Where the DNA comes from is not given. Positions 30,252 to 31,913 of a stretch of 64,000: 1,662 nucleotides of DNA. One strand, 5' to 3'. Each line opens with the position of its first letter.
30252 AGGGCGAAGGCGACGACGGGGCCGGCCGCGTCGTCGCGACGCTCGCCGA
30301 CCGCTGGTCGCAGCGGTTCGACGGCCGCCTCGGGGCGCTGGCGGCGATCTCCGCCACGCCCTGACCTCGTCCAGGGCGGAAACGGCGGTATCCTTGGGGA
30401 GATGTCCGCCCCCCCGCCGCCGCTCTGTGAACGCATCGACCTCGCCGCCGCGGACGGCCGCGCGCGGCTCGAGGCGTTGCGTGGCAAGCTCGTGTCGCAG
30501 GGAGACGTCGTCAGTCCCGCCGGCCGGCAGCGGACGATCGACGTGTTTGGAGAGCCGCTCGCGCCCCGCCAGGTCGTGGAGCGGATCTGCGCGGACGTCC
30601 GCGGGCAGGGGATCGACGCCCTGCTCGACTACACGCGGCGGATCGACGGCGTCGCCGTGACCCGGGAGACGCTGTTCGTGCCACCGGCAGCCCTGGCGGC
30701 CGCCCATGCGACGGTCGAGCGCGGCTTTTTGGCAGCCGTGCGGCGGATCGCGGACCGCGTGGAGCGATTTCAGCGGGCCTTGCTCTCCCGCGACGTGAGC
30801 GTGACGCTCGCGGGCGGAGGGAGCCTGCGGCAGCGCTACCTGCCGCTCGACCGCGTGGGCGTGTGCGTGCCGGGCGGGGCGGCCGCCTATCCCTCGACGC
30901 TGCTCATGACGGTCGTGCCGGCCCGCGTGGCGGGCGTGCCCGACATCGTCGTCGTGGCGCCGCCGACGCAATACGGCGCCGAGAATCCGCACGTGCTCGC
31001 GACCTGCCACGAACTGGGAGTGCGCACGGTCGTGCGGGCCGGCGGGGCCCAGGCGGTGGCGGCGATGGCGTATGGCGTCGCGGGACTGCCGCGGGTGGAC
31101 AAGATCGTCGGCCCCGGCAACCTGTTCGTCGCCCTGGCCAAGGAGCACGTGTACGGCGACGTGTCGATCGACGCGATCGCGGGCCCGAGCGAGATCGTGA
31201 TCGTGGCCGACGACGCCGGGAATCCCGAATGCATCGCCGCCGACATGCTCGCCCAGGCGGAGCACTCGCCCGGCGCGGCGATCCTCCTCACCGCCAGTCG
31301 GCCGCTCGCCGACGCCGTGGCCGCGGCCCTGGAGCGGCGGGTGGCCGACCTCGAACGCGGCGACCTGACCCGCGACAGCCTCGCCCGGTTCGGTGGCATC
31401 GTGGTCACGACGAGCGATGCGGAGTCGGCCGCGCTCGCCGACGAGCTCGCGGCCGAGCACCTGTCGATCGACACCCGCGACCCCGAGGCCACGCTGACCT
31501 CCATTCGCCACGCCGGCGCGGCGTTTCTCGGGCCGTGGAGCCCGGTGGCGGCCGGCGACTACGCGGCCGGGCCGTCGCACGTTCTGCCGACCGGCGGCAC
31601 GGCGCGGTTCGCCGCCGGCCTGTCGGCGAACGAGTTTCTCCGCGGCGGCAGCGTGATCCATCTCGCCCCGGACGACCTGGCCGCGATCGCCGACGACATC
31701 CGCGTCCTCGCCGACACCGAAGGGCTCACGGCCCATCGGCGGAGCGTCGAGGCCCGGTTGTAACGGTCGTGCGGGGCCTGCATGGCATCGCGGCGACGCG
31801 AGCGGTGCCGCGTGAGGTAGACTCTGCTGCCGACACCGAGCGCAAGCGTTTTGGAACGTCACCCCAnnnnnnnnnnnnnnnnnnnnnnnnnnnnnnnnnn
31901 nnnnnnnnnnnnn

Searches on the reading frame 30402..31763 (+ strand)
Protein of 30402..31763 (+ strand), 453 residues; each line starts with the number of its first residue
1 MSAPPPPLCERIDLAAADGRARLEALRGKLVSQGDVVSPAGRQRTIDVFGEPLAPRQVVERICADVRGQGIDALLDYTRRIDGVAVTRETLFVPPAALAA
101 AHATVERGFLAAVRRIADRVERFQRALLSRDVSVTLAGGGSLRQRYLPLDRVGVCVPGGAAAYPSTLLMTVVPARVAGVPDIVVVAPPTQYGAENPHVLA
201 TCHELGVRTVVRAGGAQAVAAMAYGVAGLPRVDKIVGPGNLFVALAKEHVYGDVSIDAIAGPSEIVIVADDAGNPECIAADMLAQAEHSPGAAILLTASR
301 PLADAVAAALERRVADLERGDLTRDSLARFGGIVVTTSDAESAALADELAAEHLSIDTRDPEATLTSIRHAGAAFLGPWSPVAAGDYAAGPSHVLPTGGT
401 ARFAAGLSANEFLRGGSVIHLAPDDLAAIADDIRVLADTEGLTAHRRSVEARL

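Call 6: search_protein_families(library=pfam, proteins=[window:30402-31763:+], max_evalue=1)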
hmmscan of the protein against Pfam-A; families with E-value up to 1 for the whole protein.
window:30402-31763:+ (453 aa): 2 families
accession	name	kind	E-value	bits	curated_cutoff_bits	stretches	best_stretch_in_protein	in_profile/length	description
PF00815.25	Histidinol_dh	-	8.5e-139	463.5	27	1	56-453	12-411/411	Histidinol dehydrogenase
PF12334.13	rOmpB_passenger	-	0.14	10.6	26.9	1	236-308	485-559/914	Rickettsia outer membrane protein B, passenger domain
